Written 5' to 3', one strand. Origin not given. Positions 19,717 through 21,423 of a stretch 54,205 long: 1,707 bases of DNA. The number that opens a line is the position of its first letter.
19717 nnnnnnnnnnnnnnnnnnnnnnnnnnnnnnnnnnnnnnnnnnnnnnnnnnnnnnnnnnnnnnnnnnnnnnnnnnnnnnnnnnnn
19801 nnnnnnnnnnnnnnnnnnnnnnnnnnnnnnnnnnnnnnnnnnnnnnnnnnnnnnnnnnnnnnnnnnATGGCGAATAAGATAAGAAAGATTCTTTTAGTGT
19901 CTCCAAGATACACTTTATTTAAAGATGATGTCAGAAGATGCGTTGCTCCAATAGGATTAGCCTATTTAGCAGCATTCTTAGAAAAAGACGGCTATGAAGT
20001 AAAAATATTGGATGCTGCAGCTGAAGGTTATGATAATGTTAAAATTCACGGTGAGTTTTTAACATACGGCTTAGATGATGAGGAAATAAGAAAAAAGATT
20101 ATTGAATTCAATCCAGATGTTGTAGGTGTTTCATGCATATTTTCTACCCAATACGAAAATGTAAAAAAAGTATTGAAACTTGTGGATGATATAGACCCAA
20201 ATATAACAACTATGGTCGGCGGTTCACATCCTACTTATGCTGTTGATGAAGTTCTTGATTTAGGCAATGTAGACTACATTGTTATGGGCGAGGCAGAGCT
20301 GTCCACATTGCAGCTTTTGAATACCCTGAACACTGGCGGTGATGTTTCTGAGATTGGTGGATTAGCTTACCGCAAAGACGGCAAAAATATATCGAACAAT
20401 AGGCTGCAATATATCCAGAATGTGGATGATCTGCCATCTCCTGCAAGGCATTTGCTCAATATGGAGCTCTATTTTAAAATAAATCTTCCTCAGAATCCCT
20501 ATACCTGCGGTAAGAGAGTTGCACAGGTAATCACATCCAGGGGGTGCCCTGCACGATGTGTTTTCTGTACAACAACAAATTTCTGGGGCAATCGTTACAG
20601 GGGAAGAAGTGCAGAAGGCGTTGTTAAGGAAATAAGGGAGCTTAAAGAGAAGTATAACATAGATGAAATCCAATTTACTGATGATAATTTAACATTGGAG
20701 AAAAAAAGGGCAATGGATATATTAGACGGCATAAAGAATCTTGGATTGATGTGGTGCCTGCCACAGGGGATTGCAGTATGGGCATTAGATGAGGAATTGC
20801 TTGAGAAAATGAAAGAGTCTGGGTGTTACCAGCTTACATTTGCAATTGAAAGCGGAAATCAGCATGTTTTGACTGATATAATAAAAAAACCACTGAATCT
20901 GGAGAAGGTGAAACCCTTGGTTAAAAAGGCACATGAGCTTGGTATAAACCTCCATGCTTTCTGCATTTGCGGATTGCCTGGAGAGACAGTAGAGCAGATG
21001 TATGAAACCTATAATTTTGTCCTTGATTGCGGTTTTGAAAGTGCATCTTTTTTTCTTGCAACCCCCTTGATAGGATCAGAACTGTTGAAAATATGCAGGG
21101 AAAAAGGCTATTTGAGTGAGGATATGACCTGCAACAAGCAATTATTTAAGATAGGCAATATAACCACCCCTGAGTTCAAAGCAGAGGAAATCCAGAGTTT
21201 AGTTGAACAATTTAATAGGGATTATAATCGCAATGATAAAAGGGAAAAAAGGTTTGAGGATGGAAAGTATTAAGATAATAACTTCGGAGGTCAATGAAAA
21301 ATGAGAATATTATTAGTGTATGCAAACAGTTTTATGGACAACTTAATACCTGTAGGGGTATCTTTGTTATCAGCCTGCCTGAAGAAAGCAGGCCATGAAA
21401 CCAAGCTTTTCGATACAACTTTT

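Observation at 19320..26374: Fosfomycin-type CMP-phosphonate cassette (Fom1/Fom2/FomC/Fom3 logic) embedded in an archaeal surface-glycan island, with no antibiotic-finishing enzymes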

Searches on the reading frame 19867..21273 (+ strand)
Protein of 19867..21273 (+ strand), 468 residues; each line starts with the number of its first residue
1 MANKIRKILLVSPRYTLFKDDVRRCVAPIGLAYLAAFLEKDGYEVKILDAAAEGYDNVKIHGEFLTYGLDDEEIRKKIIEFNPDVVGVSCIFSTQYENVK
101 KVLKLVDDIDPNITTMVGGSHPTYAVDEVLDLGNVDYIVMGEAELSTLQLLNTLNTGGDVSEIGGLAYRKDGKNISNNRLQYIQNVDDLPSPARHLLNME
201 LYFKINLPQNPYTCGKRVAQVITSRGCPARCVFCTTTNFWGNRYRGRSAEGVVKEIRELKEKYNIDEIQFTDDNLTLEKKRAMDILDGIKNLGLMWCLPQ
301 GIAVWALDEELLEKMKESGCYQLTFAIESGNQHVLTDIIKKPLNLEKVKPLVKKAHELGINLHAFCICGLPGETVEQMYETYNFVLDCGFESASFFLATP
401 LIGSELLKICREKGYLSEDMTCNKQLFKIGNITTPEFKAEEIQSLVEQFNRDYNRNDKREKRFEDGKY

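Call 3: search_protein_families(library=pfam, proteins=[window:19867-21273:+], max_evalue=0.01)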
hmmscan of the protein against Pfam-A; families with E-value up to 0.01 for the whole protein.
window:19867-21273:+ (468 aa): 4 families
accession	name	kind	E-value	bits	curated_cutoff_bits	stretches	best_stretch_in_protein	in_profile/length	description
PF02310.24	B12-binding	-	1.2e-27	96.6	32.1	1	22-145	8-115/121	B12 binding domain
PF04055.27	Radical_SAM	-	1.1e-21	78.2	29.5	1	221-385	1-166/166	Radical SAM superfamily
PF03932.20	CutC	-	0.00074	19.5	23.3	0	48-136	108-194/202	CutC family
PF13353.11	Fer4_12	-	0.0082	16.9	22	0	221-292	9-80/137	4Fe-4S single cluster domain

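Call 4: search_protein_families(library=ncbifam, proteins=[window:19867-21273:+], max_evalue=0.01)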
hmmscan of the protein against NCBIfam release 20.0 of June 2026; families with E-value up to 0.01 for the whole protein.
window:19867-21273:+ (468 aa): 34 families (the best 25 are shown)
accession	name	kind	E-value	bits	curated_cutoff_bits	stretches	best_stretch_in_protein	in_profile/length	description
NF038361.1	rSAM_Sden_1168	equivalog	1.7e-108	363.6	575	1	4-456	61-518/560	Sden_1168 family B12-binding radical SAM P-methyltransferase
TIGR03471.1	HpnJ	equivalog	7.4e-56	190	577.6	1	96-453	81-432/472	hopanoid biosynthesis associated radical SAM protein HpnJ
TIGR02026.1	BchE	equivalog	1.6e-47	162.5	481.35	1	7-421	1-397/497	magnesium-protoporphyrin IX monomethyl ester anaerobic oxidative cyclase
NF050148.1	rSAM_ApyD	equivalog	1.3e-45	155.9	750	1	29-389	26-367/645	RiPP biosynthesis radical SAM protein ApyD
TIGR04479.1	bcpD_PhpK_rSAM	subfamily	1.1e-32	113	600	1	67-385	95-406/504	PhpK family radical SAM P-methyltransferase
TIGR03975.1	rSAM_ocin_1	subfamily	3.6e-29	101.7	281.85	1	72-380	118-421/606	RiPP maturation radical SAM C-methyltransferase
TIGR04014.1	B12_SAM_MJ_0865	equivalog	9.2e-29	100.5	360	1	54-412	11-360/434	methyl-coenzyme M reductase glutamine C-methyltransferase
TIGR04072.2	rSAM_ladder_B12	equivalog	1.1e-28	100.1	360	2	212-429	174-391/443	lipid biosynthesis B12-binding/radical SAM protein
NF033712.0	B12_rSAM_KedN5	subfamily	1.4e-26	92.9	700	1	73-383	52-365/624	KedN5 family methylcobalamin-dependent radical SAM C-methyltransferase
TIGR04013.1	B12_SAM_MJ_1487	hypoth_equivalog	3e-26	92.2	251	2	74-270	34-202/382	TIGR04013 family B12-binding domain/radical SAM domain-containing protein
TIGR04385.1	B12_rSAM_cofa1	equivalog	4e-26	92.2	450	1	25-385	17-361/438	B12 lower ligand biosynthesis radical SAM protein BzaD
NF033070.1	rSAM_AprD4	equivalog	4.3e-26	91.8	500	1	164-419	149-399/456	AprD4 family radical SAM diol-dehydratase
TIGR04367.1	HpnR_B12_rSAM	equivalog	1.6e-25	89.6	650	1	7-363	2-328/490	hopanoid C-3 methylase HpnR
TIGR04190.1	B12_SAM_Ta0216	equivalog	7.3e-25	87.6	500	1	27-387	36-393/554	TIGR04190 family B12-binding domain/radical SAM domain protein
TIGR04295.1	B12_rSAM_oligo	hypoth_equivalog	2.3e-18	66.1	400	1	22-332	19-306/422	TIGR04295 family B12-binding domain-containing radical SAM protein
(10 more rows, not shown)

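Call 10: search_solved_structures(query=window:19867-21273:+, max_evalue=0.001)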
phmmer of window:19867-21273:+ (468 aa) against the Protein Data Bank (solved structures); distinct sequences matched with E-value up to 0.001: 8.
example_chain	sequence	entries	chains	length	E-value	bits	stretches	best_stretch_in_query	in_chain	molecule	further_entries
6fd2_B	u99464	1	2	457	1.1e-18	70.4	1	217-418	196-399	Putative apramycin biosynthetic oxidoreductase 4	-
9ccb_A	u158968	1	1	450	4.1e-12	48.7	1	116-407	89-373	Radical SAM core domain-containing protein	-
7kdx_A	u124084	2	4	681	1.8e-09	40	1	79-389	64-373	Methyltransferase TokK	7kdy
4jc0_A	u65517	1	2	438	2.7e-08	36.2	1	205-400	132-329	Ribosomal protein S12 methylthiotransferase RimO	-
2qgq_A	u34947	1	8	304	3.2e-08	35.9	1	219-400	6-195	Protein TM_1862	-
6wte_A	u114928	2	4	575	4.8e-06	28.7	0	218-380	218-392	B12-binding domain-containing protein | Tryptophan-C2-methyltransferase containing B12-binding domain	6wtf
9n1b_A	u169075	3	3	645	3.5e-05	25.9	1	68-247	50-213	Radical SAM protein | Radical SAM enzyme CysS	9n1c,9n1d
5ul2_A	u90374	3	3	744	0.0005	22.1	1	68-259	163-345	OxsB protein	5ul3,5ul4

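Call 36: find_homologous_proteins(query=window:19867-21273:+, max_evalue=1e-30)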
Query window:19867-21273:+ (468 aa): 825 proteins with E <= 1e-30 among 8000 candidates; the best 120 are listed.
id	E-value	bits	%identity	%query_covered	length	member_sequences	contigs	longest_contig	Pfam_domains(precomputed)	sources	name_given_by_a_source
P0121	0.0e+0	1076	100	100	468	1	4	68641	PF04055.28,PF02310.25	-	-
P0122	7.0e-252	854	77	100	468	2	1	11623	PF04055.28,PF02310.25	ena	-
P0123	5.4e-249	845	76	100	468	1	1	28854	PF04055.28,PF02310.25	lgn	-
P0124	6.6e-246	834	76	100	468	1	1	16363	PF04055.28,PF02310.25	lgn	-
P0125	1.3e-245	833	75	100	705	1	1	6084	PF04055.28,PF02310.25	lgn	-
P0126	2.9e-239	813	74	99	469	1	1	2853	PF04055.28,PF02310.25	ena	-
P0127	2.5e-238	809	73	100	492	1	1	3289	PF04055.28,PF02310.25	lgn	-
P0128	6.7e-233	792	72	99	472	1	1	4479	PF04055.28,PF02310.25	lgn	-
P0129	7.3e-231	785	72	99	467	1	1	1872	PF04055.28,PF02310.25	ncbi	-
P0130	1.1e-230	784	71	100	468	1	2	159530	PF04055.28,PF02310.25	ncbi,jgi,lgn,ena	-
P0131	2.0e-230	783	71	99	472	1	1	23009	PF04055.28,PF02310.25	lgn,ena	-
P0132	3.0e-230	783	71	100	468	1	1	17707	PF04055.28,PF02310.25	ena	-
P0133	5.2e-230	782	70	98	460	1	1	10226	PF04055.28,PF02310.25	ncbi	-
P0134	1.6e-229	780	70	100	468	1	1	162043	PF04055.28,PF02310.25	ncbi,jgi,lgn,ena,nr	ncbi:MAG: B12-binding domain-containing radical SAM protein [Nanoarchaeota archaeon]|nr:B12-binding 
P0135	6.7e-229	778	71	100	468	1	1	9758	PF04055.28,PF02310.25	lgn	-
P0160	1.0e-213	728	65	99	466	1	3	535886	PF04055.28,PF02310.25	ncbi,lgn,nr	ncbi:MAG: radical SAM protein [Candidatus Nanoarchaeia archaeon]|nr:radical SAM protein [Candidatus 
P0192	8.4e-161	554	55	95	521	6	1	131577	PF04055.28,PF02310.25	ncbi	-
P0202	2.3e-143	496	48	98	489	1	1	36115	PF04055.28,PF02310.25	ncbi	-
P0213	4.7e-133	462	49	95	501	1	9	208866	PF04055.28,PF02310.25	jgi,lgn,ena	jgi:magnesium-protoporphyrin IX monomethyl ester (oxidative) cyclase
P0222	6.5e-127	442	46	99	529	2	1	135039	PF04055.28,PF02310.25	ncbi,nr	ncbi:MAG: radical SAM protein [Candidatus Omnitrophota bacterium]|nr:radical SAM protein [Candidatus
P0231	9.8e-126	438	46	96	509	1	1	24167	PF04055.28,PF02310.25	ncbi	-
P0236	2.2e-125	437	46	95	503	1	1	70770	PF04055.28,PF02310.25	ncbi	ncbi:MAG: cobalamin-dependent protein [Candidatus Omnitrophota bacterium]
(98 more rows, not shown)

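Call 37: find_encoding_contigs(protein=P0134, flank=10000, max_places=1)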
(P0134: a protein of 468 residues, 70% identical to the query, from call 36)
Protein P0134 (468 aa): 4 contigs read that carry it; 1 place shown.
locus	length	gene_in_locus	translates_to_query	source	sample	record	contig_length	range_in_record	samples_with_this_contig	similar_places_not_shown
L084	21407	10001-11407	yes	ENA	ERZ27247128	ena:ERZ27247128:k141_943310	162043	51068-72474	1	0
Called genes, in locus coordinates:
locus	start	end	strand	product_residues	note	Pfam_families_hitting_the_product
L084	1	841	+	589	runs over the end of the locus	PF13231:PMT_2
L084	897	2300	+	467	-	PF02310:B12-binding, PF04055:Radical_SAM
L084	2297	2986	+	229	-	PF00535:Glycos_transf_2, PF10111:Glyco_tranf_2_2, PF13641:Glyco_tranf_2_3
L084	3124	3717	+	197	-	PF13489:Methyltransf_23, PF08242:Methyltransf_12 (weak)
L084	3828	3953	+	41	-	-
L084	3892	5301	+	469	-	PF02310:B12-binding, PF04055:Radical_SAM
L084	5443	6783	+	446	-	PF01266:DAO, PF01593:Amino_oxidase, PF01946:Thi4 (weak), PF13450:NAD_binding_8, PF03275:GLF (weak)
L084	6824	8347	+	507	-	PF01943:Polysacc_synt, PF01554:MatE (faint), PF13440:Polysacc_synt_3, PF03023:MurJ (weak)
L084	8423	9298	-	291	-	PF00892:EamA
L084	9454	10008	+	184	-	PF01467:CTP_transf_like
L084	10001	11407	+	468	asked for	PF02310:B12-binding, PF04055:Radical_SAM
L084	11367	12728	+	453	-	PF01467:CTP_transf_like, PF13714:PEP_mutase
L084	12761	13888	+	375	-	PF02776:TPP_enzyme_N, PF02775:TPP_enzyme_C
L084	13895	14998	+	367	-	PF00465:Fe-ADH, PF13685:Fe-ADH_2, PF25137:ADH_Fe_C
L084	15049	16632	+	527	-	PF02310:B12-binding, PF04055:Radical_SAM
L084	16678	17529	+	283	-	PF00535:Glycos_transf_2, PF10111:Glyco_tranf_2_2, PF13641:Glyco_tranf_2_3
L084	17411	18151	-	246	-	PF02388:FemAB (weak)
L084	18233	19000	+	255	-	PF01066:CDP-OH_P_transf (faint)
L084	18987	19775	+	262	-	PF01522:Polysacc_deac_1, PF10096:DUF2334, PF22537:WbmS-like (weak)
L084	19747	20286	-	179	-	PF01966:HD (weak)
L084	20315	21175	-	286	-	PF04055:Radical_SAM, PF13353:Fer4_12 (weak)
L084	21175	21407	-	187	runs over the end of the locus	PF08241:Methyltransf_11 (weak)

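Call 38: find_encoding_contigs(protein=P0160, flank=10000, max_places=1)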
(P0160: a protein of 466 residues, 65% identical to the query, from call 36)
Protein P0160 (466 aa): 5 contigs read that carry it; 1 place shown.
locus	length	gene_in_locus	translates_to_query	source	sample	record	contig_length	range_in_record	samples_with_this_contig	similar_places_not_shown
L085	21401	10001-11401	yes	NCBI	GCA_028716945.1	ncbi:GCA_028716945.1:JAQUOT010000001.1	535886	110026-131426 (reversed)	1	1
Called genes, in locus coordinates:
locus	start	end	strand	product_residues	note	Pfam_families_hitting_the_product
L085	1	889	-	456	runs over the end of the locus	PF02310:B12-binding, PF04055:Radical_SAM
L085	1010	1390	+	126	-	-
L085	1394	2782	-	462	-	PF00070:Pyr_redox (faint), PF01266:DAO (weak), PF01593:Amino_oxidase, PF01946:Thi4 (faint), PF03486:HI0933_like (faint), PF12831:FAD_oxidored (faint), PF13450:NAD_binding_8, PF03275:GLF (weak)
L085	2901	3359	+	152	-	-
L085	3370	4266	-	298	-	PF13489:Methyltransf_23, PF07021:MetW (weak), PF13649:Methyltransf_25, PF13847:Methyltransf_31, PF08241:Methyltransf_11, PF08242:Methyltransf_12 (weak)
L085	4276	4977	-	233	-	PF00535:Glycos_transf_2, PF10111:Glyco_tranf_2_2 (weak)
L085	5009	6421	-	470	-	PF02310:B12-binding, PF04055:Radical_SAM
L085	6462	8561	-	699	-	PF02366:PMT, PF13231:PMT_2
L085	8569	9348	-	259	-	PF01066:CDP-OH_P_transf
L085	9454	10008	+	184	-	PF01467:CTP_transf_like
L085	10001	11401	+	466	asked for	PF02310:B12-binding, PF04055:Radical_SAM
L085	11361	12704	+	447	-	PF01467:CTP_transf_like, PF13714:PEP_mutase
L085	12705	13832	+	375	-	PF02776:TPP_enzyme_N, PF02775:TPP_enzyme_C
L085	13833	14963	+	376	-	PF00465:Fe-ADH, PF13685:Fe-ADH_2, PF25137:ADH_Fe_C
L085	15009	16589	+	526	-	PF02310:B12-binding (weak), PF04055:Radical_SAM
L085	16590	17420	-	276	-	PF00535:Glycos_transf_2, PF10111:Glyco_tranf_2_2 (weak), PF13641:Glyco_tranf_2_3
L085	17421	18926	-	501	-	PF02310:B12-binding, PF04055:Radical_SAM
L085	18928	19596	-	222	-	PF01209:Ubie_methyltran, PF03141:Methyltransf_29 (weak), PF13489:Methyltransf_23 (weak), PF08241:Methyltransf_11, PF08242:Methyltransf_12, PF13649:Methyltransf_25, PF13847:Methyltransf_31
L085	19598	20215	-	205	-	PF02388:FemAB, PF13480:Acetyltransf_6 (faint)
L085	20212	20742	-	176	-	-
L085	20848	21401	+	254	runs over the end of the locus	PF00535:Glycos_transf_2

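Call 39: find_encoding_contigs(protein=P0192, flank=10000, max_places=1)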
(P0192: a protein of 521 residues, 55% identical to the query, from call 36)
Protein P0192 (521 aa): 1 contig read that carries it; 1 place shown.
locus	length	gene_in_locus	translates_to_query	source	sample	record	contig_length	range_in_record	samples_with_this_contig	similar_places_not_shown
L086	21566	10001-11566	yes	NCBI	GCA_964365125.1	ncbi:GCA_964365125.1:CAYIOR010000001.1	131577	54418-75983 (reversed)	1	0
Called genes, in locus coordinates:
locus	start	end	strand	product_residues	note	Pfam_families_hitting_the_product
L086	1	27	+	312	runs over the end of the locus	PF00535:Glycos_transf_2, PF13641:Glyco_tranf_2_3, PF13632:Glyco_trans_2_3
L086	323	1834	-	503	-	PF01943:Polysacc_synt, PF01554:MatE (weak), PF03023:MurJ (weak), PF13440:Polysacc_synt_3, PF01554:MatE (weak)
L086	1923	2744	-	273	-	PF23441:SDR, PF00106:adh_short, PF13561:adh_short_C2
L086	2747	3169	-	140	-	PF01575:MaoC_dehydratas, PF13452:FAS1_DH_region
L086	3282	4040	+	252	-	PF00535:Glycos_transf_2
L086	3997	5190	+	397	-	PF01041:DegT_DnrJ_EryC1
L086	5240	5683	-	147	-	PF01797:Y1_Tnp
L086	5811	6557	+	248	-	PF01066:CDP-OH_P_transf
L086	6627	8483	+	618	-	PF02310:B12-binding, PF04055:Radical_SAM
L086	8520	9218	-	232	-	-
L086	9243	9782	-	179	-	-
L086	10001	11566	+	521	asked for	PF02310:B12-binding, PF04055:Radical_SAM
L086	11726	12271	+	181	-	PF01467:CTP_transf_like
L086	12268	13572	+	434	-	PF01467:CTP_transf_like, PF13714:PEP_mutase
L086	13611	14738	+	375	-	PF02776:TPP_enzyme_N, PF02775:TPP_enzyme_C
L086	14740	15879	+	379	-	PF00465:Fe-ADH, PF13685:Fe-ADH_2, PF25137:ADH_Fe_C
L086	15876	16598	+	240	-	PF00483:NTP_transferase, PF12804:NTP_transf_3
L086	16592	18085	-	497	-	PF10131:PTPS_related (weak)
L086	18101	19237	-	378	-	PF13439:Glyco_transf_4, PF00534:Glycos_transf_1, PF13692:Glyco_trans_1_4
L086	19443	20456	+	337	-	PF01408:GFO_IDH_MocA, PF02894:GFO_IDH_MocA_C, PF22725:GFO_IDH_MocA_C3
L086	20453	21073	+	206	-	PF00702:Hydrolase, PF13419:HAD_2, PF13242:Hydrolase_like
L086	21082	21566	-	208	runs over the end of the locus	PF00300:His_Phos_1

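Call 40: find_encoding_contigs(protein=P0222, flank=10000, max_places=1)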
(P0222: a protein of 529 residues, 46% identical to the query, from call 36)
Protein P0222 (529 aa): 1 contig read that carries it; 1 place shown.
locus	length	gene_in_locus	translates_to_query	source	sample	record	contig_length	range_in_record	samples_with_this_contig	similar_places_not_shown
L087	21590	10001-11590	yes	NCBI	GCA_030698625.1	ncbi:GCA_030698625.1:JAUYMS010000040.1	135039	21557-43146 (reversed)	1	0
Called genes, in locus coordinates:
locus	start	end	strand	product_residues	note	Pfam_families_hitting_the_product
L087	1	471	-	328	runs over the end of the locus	PF01797:Y1_Tnp, PF08299:Bac_DnaA_C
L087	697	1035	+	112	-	-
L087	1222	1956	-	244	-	PF03567:Sulfotransfer_2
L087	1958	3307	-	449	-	PF03446:NAD_binding_2 (faint), PF03721:UDPG_MGDP_dh_N, PF00984:UDPG_MGDP_dh, PF03720:UDPG_MGDP_dh_C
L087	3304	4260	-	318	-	PF00535:Glycos_transf_2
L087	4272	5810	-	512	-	PF02310:B12-binding, PF04055:Radical_SAM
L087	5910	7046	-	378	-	PF00465:Fe-ADH, PF13685:Fe-ADH_2, PF25137:ADH_Fe_C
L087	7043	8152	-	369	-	PF02776:TPP_enzyme_N, PF02775:TPP_enzyme_C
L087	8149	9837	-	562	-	PF13714:PEP_mutase, PF12804:NTP_transf_3 (weak)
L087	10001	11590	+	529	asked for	PF02310:B12-binding, PF04055:Radical_SAM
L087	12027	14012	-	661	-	PF02310:B12-binding (weak), PF04055:Radical_SAM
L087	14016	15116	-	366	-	PF01370:Epimerase, PF02719:Polysacc_synt_2 (weak), PF04321:RmlD_sub_bind, PF16363:GDP_Man_Dehyd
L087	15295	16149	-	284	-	-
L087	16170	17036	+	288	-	PF13640:2OG-FeII_Oxy_3, PF13661:2OG-FeII_Oxy_4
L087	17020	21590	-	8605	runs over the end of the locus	-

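Call 52: search_protein_families(library=ncbifam, proteins=[P0222, P0202, P0213, P0236, P0231, P0192, P0134], max_evalue=1e-60)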
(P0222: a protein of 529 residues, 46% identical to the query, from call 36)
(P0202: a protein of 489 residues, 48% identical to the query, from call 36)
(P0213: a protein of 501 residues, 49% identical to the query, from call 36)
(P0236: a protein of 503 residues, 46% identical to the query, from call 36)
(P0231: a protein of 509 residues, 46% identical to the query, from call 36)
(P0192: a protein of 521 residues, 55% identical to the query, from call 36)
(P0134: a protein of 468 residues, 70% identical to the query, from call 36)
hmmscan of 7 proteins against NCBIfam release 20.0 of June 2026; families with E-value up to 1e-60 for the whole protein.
P0222 (529 aa): 1 family
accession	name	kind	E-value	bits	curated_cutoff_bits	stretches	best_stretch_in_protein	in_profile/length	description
NF038361.1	rSAM_Sden_1168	equivalog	2.9e-88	296.8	575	1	41-522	61-530/560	Sden_1168 family B12-binding radical SAM P-methyltransferase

P0202 (489 aa): 1 family
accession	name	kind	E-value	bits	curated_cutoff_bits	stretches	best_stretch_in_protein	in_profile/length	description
NF038361.1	rSAM_Sden_1168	equivalog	2e-94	317.2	575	1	6-476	62-533/560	Sden_1168 family B12-binding radical SAM P-methyltransferase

P0213 (501 aa): 1 family
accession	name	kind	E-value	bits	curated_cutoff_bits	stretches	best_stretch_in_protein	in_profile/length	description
NF038361.1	rSAM_Sden_1168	equivalog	1.6e-97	327.4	575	1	9-478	60-532/560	Sden_1168 family B12-binding radical SAM P-methyltransferase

P0236 (503 aa): 2 families
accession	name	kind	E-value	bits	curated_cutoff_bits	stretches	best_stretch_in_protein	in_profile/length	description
NF038361.1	rSAM_Sden_1168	equivalog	4.6e-101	339.1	575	1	5-468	60-526/560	Sden_1168 family B12-binding radical SAM P-methyltransferase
TIGR03471.1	HpnJ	equivalog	4.1e-61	207.3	577.6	1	101-464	84-435/472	hopanoid biosynthesis associated radical SAM protein HpnJ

P0231 (509 aa): 1 family
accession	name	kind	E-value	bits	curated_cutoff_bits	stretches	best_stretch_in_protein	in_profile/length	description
NF038361.1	rSAM_Sden_1168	equivalog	3.5e-99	332.9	575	1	6-474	61-531/560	Sden_1168 family B12-binding radical SAM P-methyltransferase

P0192 (521 aa): 1 family
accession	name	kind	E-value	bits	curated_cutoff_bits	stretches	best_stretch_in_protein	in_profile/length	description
NF038361.1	rSAM_Sden_1168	equivalog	9.8e-103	344.6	575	1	19-495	54-533/560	Sden_1168 family B12-binding radical SAM P-methyltransferase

P0134 (468 aa): 1 family
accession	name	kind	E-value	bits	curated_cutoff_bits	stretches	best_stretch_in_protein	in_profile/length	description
NF038361.1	rSAM_Sden_1168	equivalog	4.8e-108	362.1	575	1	4-460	61-522/560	Sden_1168 family B12-binding radical SAM P-methyltransferase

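Call 53: find_encoding_contigs(protein=P0202, flank=8000, max_places=1)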
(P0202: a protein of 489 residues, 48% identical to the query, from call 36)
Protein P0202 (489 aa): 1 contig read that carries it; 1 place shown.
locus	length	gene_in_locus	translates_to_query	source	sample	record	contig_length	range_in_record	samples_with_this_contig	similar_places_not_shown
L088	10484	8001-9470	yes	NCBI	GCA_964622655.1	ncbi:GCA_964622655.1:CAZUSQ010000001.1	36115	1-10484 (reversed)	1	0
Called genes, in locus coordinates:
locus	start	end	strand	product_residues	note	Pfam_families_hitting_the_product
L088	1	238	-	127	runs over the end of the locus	PF05523:FdtA (weak), PF14667:Polysacc_synt_C, PF00190:Cupin_1, PF07883:Cupin_2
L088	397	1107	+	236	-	PF00535:Glycos_transf_2, PF10111:Glyco_tranf_2_2 (weak), PF13641:Glyco_tranf_2_3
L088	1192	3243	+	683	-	-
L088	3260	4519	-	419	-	PF13477:Glyco_trans_4_2, PF13439:Glyco_transf_4, PF00534:Glycos_transf_1, PF13692:Glyco_trans_1_4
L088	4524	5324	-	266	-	-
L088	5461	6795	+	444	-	PF00884:Sulfatase, PF01663:Phosphodiest, PF16347:SGSH_C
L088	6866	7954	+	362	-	PF00884:Sulfatase, PF16347:SGSH_C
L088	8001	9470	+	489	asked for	PF02310:B12-binding, PF04055:Radical_SAM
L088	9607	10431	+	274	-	PF05401:NodS (weak), PF13489:Methyltransf_23, PF01209:Ubie_methyltran, PF13847:Methyltransf_31, PF08241:Methyltransf_11, PF08242:Methyltransf_12, PF13649:Methyltransf_25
